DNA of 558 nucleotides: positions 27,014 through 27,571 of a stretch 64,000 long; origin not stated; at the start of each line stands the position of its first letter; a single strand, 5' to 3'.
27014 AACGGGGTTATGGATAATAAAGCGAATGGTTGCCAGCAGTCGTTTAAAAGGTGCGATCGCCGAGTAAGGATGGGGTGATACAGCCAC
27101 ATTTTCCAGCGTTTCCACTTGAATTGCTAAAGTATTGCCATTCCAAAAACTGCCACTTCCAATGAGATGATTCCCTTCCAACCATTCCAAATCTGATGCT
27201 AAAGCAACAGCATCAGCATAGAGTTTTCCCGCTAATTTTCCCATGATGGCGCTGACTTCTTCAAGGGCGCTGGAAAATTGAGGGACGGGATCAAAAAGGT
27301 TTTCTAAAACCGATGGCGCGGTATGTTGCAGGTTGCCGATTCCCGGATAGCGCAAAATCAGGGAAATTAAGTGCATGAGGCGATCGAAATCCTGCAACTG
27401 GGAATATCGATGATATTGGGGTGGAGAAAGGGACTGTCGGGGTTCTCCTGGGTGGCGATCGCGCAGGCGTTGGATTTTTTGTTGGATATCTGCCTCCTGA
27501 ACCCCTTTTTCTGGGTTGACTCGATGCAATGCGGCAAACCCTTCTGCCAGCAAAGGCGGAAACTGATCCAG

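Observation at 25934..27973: P-loop kinase fused to an HTH-WYL-WCX regulator module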

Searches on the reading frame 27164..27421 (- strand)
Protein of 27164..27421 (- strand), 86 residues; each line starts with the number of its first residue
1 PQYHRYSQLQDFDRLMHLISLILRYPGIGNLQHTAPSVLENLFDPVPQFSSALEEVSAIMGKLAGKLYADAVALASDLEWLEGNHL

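Call 75: search_protein_families(library=pfam, proteins=[window:27164-27421:-], max_evalue=10)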
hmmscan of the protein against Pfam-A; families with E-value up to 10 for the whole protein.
seq(86 aa): 0 families
